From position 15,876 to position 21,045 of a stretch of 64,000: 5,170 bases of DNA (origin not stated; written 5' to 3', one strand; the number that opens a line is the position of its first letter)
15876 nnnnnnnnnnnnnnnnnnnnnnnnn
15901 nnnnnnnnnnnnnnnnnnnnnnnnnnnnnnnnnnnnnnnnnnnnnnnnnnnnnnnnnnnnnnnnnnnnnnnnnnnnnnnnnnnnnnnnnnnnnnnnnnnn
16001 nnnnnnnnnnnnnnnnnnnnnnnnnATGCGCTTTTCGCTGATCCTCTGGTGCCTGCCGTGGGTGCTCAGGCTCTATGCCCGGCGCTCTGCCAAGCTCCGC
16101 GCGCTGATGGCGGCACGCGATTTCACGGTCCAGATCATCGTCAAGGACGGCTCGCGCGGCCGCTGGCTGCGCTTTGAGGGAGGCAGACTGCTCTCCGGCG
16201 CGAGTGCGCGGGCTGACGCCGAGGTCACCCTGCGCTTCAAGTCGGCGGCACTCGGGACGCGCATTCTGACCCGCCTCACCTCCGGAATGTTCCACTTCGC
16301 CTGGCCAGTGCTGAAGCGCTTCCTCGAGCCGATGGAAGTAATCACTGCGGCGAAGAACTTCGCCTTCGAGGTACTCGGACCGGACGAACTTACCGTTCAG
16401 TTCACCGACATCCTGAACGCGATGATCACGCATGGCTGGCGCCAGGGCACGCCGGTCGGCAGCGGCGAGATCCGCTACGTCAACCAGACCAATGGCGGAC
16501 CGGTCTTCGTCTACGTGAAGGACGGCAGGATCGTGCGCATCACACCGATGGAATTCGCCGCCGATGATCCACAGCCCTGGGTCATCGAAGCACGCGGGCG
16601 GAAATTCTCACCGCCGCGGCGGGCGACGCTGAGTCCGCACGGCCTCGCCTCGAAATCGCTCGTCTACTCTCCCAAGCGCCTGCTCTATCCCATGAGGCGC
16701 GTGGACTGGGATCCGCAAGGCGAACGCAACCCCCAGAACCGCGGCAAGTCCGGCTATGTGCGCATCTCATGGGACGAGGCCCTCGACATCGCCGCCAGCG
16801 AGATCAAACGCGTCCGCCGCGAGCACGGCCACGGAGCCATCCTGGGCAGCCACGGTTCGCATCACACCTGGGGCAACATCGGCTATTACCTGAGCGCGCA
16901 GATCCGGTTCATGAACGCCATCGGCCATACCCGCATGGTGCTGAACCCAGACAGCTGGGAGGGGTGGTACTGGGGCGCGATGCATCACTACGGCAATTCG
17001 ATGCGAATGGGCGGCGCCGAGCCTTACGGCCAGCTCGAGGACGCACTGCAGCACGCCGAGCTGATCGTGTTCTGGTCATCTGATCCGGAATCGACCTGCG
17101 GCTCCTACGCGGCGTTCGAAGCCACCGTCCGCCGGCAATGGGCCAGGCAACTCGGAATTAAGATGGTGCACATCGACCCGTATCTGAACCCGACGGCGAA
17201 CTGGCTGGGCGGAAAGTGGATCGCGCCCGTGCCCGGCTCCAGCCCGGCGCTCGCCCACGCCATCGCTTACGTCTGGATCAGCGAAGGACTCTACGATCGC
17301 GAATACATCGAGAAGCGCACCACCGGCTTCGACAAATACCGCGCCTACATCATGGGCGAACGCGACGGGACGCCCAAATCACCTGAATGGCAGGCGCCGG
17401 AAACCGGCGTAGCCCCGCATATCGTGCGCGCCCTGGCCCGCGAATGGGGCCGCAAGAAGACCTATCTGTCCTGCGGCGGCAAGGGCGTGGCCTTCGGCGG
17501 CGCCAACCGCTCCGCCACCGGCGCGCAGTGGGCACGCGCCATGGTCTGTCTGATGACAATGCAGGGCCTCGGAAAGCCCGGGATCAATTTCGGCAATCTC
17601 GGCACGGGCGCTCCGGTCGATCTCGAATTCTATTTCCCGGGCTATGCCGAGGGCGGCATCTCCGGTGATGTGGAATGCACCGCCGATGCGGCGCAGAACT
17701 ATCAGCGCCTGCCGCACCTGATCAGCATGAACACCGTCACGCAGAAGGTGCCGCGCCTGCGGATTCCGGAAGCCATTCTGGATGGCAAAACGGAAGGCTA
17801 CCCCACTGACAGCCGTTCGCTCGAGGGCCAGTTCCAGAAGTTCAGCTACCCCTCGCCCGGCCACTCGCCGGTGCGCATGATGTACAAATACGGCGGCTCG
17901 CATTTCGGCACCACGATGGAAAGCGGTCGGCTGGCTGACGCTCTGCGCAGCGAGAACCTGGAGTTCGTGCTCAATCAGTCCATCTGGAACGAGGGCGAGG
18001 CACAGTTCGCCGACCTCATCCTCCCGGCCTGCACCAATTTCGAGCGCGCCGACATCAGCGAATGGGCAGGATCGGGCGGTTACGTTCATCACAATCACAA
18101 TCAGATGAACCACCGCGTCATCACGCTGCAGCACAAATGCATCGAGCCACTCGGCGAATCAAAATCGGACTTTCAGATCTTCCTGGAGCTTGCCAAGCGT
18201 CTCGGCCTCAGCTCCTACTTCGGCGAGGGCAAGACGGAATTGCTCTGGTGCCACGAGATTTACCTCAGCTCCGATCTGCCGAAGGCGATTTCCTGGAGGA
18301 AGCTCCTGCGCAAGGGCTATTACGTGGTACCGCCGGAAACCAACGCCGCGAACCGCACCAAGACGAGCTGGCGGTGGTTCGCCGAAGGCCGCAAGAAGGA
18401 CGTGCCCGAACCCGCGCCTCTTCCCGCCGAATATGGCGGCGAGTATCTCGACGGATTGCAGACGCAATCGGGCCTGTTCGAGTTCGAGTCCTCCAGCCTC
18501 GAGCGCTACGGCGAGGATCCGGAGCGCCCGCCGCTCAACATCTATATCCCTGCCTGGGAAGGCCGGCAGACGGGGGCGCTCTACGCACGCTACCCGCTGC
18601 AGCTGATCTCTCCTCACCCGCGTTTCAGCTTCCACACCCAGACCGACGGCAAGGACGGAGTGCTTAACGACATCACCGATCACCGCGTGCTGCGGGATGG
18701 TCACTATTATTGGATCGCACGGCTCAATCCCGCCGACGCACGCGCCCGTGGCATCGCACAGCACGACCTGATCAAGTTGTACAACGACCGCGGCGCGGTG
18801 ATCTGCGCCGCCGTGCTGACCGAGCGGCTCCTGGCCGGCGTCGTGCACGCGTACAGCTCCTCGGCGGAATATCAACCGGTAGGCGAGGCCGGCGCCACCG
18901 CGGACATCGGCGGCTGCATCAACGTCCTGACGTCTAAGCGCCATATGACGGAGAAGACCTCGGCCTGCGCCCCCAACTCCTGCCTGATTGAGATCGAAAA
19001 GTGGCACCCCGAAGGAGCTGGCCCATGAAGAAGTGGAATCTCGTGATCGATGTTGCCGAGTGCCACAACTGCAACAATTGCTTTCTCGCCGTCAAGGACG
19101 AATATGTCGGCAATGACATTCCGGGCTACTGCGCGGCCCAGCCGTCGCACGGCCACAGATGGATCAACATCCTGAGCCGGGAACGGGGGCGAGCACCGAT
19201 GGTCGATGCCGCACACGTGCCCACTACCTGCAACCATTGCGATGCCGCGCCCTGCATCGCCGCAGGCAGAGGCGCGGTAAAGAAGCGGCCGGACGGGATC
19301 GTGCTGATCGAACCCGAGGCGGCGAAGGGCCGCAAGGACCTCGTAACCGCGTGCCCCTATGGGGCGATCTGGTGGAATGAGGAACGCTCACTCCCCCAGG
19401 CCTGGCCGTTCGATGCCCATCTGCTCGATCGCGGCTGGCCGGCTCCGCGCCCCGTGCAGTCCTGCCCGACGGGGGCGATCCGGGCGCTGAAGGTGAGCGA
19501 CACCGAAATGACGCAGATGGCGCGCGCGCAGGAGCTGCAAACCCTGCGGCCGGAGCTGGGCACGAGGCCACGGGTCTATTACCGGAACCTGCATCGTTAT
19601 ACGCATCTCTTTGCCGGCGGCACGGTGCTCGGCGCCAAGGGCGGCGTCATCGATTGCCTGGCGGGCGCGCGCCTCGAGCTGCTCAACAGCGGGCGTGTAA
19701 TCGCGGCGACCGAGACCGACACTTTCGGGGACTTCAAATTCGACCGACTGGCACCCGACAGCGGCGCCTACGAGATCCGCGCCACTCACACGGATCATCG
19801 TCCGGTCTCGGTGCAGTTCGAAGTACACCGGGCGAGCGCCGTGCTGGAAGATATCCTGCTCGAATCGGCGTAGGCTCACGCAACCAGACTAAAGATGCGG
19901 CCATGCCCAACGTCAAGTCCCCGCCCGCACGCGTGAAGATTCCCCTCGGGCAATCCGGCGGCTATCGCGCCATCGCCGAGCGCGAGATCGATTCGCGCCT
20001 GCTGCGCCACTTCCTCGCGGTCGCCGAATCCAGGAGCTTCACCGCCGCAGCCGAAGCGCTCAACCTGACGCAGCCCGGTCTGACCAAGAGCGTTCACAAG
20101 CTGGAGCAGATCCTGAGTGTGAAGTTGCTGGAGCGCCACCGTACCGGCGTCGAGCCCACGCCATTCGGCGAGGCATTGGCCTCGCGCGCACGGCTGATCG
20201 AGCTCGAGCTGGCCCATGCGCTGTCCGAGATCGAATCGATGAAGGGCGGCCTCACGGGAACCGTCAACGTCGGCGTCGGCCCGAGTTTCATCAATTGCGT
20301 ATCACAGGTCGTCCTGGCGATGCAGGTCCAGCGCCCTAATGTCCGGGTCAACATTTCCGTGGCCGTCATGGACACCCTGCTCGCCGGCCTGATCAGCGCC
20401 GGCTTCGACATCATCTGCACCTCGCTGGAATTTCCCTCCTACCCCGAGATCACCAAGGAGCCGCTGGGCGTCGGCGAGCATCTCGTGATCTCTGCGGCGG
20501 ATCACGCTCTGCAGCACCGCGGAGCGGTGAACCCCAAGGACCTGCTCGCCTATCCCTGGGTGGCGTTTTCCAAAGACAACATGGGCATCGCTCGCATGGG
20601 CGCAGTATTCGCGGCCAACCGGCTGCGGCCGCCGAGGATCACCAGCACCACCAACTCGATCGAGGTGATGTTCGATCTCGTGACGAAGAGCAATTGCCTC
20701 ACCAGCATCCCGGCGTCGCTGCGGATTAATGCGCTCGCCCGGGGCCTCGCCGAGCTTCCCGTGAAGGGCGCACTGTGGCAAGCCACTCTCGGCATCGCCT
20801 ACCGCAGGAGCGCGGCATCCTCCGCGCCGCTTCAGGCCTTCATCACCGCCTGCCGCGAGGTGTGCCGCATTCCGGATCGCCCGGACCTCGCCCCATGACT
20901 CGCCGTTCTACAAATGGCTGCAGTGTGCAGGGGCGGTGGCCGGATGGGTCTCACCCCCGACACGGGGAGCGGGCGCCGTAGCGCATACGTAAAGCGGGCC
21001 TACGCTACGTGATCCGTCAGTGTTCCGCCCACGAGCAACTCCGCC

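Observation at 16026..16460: N-terminal hydrophobic helix plus SCP2-like lipid-binding domain fused to an AthL-like hydroxylase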

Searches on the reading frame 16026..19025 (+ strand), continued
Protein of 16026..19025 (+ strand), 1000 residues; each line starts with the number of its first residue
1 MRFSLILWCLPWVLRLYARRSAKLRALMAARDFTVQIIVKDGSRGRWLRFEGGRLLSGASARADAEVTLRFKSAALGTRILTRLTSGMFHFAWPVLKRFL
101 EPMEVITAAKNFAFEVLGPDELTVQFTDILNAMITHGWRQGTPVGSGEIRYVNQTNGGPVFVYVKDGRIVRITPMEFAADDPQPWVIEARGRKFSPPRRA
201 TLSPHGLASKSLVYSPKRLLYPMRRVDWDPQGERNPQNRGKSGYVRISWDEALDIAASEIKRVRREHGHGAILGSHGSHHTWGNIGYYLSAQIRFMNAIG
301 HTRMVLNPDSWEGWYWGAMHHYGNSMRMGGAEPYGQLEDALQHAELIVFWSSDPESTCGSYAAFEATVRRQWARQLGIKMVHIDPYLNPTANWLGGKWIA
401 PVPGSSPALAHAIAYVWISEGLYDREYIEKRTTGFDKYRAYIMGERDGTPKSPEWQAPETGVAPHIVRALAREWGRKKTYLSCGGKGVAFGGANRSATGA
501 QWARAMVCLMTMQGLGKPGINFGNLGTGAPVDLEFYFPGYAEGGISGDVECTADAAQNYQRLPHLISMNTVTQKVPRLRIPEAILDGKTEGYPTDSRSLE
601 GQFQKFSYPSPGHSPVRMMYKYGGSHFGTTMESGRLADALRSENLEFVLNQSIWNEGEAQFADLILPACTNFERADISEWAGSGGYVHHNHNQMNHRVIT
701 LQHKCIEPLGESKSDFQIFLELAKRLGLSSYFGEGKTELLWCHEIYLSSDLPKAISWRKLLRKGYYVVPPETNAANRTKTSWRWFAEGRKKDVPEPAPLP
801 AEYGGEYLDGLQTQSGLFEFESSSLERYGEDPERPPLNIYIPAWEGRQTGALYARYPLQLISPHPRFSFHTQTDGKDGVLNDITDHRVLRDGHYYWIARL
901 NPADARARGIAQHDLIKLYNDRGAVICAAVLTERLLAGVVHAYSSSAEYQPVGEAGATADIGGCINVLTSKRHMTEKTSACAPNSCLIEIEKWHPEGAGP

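Call 71: find_encoding_contigs(protein=P0076, flank=10000, max_places=2)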
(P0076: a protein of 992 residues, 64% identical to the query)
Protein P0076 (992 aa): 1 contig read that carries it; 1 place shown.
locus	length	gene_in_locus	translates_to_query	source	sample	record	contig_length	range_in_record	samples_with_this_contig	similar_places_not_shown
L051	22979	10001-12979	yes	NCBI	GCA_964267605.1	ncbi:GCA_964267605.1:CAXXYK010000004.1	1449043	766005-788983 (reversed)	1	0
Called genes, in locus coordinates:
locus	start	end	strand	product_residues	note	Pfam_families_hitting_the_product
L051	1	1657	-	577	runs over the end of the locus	PF02776:TPP_enzyme_N, PF00205:TPP_enzyme_M, PF02775:TPP_enzyme_C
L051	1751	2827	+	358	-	PF08240:ADH_N, PF00107:ADH_zinc_N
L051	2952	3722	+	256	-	PF07722:Peptidase_C26, PF00117:GATase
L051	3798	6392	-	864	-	PF11791:Aconitase_B_N, PF06434:Aconitase_2_N, PF00330:Aconitase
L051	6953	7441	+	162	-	PF21291:CYNS_N, PF02560:Cyanate_lyase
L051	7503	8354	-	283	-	PF01557:FAA_hydrolase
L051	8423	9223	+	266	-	PF25213:HVO_A0261_N (faint), PF01978:TrmB (weak), PF09339:HTH_IclR, PF12802:MarR_2 (weak), PF13412:HTH_24 (weak), PF01614:IclR_C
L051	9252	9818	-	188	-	PF00903:Glyoxalase, PF13669:Glyoxalase_4 (faint)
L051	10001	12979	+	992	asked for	PF21423:AhtL-like_1st, PF00384:Molybdopterin, PF01568:Molydop_binding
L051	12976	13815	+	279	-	PF13247:Fer4_11, PF13620:CarboxypepD_reg (weak)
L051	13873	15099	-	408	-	PF13433:Peripla_BP_5, PF13458:Peripla_BP_6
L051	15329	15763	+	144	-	PF03061:4HBT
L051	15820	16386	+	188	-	PF02441:Flavoprotein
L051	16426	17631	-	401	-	PF13433:Peripla_BP_5 (faint), PF13458:Peripla_BP_6, PF01094:ANF_receptor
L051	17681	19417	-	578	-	PF00501:AMP-binding, PF13193:AMP-binding_C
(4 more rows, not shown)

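Call 76: find_encoding_contigs(protein=P0033, flank=8000, max_places=1)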
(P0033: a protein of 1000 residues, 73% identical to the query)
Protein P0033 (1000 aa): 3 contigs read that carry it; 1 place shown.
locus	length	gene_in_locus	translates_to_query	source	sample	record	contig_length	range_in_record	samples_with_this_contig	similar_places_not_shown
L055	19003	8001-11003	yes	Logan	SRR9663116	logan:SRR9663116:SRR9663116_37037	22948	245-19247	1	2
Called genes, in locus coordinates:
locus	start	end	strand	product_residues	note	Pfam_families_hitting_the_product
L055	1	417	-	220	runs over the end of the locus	?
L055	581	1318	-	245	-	PF04752:ChaC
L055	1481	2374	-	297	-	PF00126:HTH_1, PF03466:LysR_substrate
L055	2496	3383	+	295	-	PF00685:Sulfotransfer_1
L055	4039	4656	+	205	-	PF00440:TetR_N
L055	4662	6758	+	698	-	PF00561:Abhydrolase_1, PF12146:Hydrolase_4, PF12697:Abhydrolase_6, PF04101:Glyco_tran_28_C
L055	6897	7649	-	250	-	PF09339:HTH_IclR (weak), PF01614:IclR_C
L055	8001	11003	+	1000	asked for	PF21423:AhtL-like_1st, PF00384:Molybdopterin, PF01568:Molydop_binding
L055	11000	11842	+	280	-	PF12838:Fer4_7 (faint), PF06902:Fer4_19 (faint), PF13247:Fer4_11, PF13620:CarboxypepD_reg (weak)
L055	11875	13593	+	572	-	PF02776:TPP_enzyme_N, PF00205:TPP_enzyme_M, PF02775:TPP_enzyme_C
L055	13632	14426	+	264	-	PF00378:ECH_1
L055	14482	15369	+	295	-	PF01488:Shikimate_DH (faint), PF03446:NAD_binding_2, PF03807:F420_oxidored, PF14833:NAD_binding_11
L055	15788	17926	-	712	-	PF04879:Molybdop_Fe4S4, PF00384:Molybdopterin, PF01568:Molydop_binding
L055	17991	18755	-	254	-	PF12802:MarR_2 (weak), PF09339:HTH_IclR, PF13412:HTH_24 (weak), PF01614:IclR_C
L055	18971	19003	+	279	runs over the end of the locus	PF04199:Cyclase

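Call 77: find_encoding_contigs(protein=P0097, flank=8000, max_places=1)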
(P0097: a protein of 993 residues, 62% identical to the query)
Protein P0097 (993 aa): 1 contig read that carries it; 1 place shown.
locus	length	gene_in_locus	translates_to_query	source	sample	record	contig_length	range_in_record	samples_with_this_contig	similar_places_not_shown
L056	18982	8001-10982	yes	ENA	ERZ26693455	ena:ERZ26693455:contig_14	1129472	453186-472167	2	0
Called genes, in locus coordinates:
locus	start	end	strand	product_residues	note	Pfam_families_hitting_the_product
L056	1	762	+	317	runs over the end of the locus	PF14534:DUF4440 (faint)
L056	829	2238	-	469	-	PF00144:Beta-lactamase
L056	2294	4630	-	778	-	PF07715:Plug, PF00593:TonB_dep_Rec_b-barrel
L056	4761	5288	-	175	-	PF01292:Ni_hydr_CYTB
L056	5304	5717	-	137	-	-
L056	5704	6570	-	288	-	PF00196:GerE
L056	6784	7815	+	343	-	PF18288:FAA_hydro_N_2, PF01557:FAA_hydrolase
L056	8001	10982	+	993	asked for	PF21423:AhtL-like_1st, PF00384:Molybdopterin, PF01568:Molydop_binding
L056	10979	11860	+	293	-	PF00037:Fer4 (faint), PF12838:Fer4_7 (faint), PF06902:Fer4_19 (weak), PF13247:Fer4_11, PF13620:CarboxypepD_reg (weak)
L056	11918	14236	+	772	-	PF07715:Plug, PF00593:TonB_dep_Rec_b-barrel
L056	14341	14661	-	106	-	PF07876:Dabb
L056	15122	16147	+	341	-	PF02661:Fic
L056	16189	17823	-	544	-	PF07969:Amidohydro_3, PF01979:Amidohydro_1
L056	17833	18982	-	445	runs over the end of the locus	PF00144:Beta-lactamase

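Call 78: find_encoding_contigs(protein=P0106, flank=8000, max_places=1)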
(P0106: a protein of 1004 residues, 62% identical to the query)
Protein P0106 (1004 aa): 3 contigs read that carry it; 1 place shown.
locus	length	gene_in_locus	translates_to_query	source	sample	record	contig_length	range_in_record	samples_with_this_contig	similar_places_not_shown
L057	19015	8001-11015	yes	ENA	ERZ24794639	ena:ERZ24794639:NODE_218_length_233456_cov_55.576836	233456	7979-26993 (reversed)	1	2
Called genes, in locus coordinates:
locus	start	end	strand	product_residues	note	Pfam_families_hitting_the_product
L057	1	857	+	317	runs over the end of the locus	PF00534:Glycos_transf_1, PF13692:Glyco_trans_1_4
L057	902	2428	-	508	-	-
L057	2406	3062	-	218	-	PF00005:ABC_tran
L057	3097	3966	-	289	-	PF12974:Phosphonate-bd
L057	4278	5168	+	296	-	PF04909:Amidohydro_2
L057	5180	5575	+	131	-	PF07746:LigA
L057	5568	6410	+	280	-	PF02900:LigB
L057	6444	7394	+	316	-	PF01408:GFO_IDH_MocA, PF19858:OxRdtase_C, PF22725:GFO_IDH_MocA_C3 (weak)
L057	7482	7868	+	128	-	PF02627:CMD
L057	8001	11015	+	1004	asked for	PF21423:AhtL-like_1st, PF00384:Molybdopterin, PF01568:Molydop_binding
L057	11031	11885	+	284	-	PF13247:Fer4_11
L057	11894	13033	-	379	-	PF02776:TPP_enzyme_N, PF02775:TPP_enzyme_C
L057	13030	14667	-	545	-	PF13714:PEP_mutase, PF00483:NTP_transferase (faint), PF12804:NTP_transf_3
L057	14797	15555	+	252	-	PF05721:PhyH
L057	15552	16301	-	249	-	PF12804:NTP_transf_3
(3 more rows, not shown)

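Call 79: find_encoding_contigs(protein=P0121, flank=8000, max_places=1)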
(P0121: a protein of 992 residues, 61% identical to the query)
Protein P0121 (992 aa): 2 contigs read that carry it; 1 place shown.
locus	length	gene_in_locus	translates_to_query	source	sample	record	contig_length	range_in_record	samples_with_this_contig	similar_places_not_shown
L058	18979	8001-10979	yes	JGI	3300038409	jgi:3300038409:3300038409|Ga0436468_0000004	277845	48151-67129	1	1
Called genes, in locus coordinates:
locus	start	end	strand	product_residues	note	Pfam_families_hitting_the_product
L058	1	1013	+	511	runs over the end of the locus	PF00171:Aldedh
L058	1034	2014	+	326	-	PF00903:Glyoxalase (weak), PF13669:Glyoxalase_4 (faint), PF00903:Glyoxalase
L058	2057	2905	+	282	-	PF01557:FAA_hydrolase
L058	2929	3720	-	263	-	PF09339:HTH_IclR, PF01614:IclR_C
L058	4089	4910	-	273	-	PF00037:Fer4 (faint), PF12838:Fer4_7 (faint), PF13247:Fer4_11, PF13620:CarboxypepD_reg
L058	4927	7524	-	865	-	PF21423:AhtL-like_1st, PF00384:Molybdopterin, PF01568:Molydop_binding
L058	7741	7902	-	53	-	-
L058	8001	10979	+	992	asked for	PF21423:AhtL-like_1st, PF00384:Molybdopterin, PF01568:Molydop_binding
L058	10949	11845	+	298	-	PF13247:Fer4_11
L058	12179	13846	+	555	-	PF02776:TPP_enzyme_N, PF00205:TPP_enzyme_M, PF02775:TPP_enzyme_C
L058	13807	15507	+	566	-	PF00171:Aldedh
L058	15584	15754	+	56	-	-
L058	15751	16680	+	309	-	PF00126:HTH_1, PF03466:LysR_substrate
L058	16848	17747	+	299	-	PF01966:HD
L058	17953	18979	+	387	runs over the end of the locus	PF25160:LdpA_Fe-S-bd (faint), PF12838:Fer4_7 (weak), PF13183:Fer4_8, PF13187:Fer4_9, PF13237:Fer4_10 (weak), PF13534:Fer4_17, PF02754:CCG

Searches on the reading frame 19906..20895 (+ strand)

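Call 15: search_protein_families(library=pfam, proteins=[window:19906-20895:+], max_evalue=0.001)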
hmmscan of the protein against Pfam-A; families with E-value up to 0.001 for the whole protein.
window:19906-20895:+ (330 aa): 2 families
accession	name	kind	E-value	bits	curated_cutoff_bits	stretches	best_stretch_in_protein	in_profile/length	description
PF03466.25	LysR_substrate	-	4.1e-28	98.6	28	1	114-320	2-208/209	LysR substrate binding domain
PF00126.33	HTH_1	-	9.8e-21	73.9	26.6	1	31-89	2-60/60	Bacterial regulatory helix-turn-helix protein, lysR family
